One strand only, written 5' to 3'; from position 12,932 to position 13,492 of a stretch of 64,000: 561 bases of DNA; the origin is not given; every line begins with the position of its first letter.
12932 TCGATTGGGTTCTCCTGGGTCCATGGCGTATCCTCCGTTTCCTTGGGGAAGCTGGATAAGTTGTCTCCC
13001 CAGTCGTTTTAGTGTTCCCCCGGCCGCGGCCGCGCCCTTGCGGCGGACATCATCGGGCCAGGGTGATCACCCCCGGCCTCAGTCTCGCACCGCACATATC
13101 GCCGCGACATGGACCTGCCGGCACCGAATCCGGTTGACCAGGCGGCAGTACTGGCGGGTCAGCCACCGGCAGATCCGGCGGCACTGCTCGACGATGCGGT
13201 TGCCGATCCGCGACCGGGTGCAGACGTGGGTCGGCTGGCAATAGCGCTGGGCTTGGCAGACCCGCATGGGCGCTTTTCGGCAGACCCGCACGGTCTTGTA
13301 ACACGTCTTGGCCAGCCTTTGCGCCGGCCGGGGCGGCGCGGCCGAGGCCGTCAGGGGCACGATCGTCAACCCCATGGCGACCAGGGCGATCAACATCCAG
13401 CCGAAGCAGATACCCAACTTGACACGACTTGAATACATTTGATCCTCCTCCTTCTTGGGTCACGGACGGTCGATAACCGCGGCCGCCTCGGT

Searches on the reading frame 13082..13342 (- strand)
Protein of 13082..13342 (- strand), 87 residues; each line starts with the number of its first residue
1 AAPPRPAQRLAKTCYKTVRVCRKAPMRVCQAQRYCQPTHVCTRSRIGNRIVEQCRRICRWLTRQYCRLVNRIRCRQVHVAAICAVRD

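Call 21: search_protein_representatives(alignment_id=A2)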
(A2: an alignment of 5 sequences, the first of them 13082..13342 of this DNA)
Query: 5 sequences, 92 profile positions. Proteins with E-value up to 0.001 (for the whole library): 5; up to 1e-10: 5; up to 1e-30: 2. The best 5 are listed.
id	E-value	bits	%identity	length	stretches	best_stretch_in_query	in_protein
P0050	4.3e-32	126.4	-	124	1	2-92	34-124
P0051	1.0e-31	125.2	-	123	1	2-92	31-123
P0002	2.1e-29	117.8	-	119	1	2-92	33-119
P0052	4.7e-17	78.2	-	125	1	2-92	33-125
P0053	1.7e-13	66.8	-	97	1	14-92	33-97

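Call 25: list_cluster_members(proteins=[P0052, P0001, P0003, P0051])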
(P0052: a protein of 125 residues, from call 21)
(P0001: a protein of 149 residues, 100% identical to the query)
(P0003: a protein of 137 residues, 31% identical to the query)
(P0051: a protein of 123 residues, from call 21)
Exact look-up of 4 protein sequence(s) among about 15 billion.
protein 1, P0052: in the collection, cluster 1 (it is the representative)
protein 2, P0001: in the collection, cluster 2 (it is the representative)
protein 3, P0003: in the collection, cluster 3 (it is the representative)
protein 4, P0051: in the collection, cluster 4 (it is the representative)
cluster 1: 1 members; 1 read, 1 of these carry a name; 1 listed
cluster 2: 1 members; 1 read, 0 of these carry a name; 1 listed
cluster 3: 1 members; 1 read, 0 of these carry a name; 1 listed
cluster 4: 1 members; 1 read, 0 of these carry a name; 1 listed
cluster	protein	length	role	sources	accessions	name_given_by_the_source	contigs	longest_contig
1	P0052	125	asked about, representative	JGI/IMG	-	hypothetical protein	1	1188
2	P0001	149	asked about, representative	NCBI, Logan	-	-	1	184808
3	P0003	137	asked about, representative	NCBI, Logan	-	-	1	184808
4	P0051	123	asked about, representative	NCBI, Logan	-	-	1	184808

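Call 57: predict_structure(alignment_id=A2)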
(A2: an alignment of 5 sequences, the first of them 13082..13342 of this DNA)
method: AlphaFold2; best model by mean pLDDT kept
length: 87 residues; sequences in the alignment: 5
mean_pLDDT: 51.5   pTM: 0.35
mean pLDDT of the five models: 51.5, 43.9, 41.5, 41.4, 41.2
residues with pLDDT >= 90: 0; 70-90: 3; 50-70: 38; < 50: 46
segments of 3 or more residues with pLDDT < 50: 1-8, 23-43, 73-87
pLDDT, mean of each block of 10 residues (from residue 1): 44 54 47 44 56 70 64 44 36
secondary structure, 60 per line:
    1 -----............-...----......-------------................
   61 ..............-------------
elements in order: H6-17 H26-31 H45-74

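Call 73: search_solved_structures(query=A2, max_evalue=10)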
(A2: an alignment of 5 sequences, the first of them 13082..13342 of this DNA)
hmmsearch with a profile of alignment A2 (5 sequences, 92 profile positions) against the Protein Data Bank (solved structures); distinct sequences matched with E-value up to 10: 0.

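Call 91: find_encoding_contigs(protein=P0052, flank=5000, max_places=3)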
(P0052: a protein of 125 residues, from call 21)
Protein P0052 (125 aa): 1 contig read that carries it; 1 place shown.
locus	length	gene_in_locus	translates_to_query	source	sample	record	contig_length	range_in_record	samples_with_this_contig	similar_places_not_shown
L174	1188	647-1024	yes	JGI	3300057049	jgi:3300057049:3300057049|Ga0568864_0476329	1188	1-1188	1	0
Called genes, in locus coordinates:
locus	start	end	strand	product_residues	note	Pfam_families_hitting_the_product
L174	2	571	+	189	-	?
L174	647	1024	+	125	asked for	-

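Call 95: search_protein_families(library=pfam, max_evalue=0.01, proteins=[L174:2-568:+])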
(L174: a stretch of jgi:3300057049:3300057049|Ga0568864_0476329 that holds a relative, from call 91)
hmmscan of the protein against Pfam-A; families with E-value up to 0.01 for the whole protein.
L174:2-568:+ (189 aa): 1 family
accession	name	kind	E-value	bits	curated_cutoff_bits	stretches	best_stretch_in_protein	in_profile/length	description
PF10092.14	DUF2330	-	0.00014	21.6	24.7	1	51-121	143-216/279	Uncharacterized protein conserved in bacteria (DUF2330)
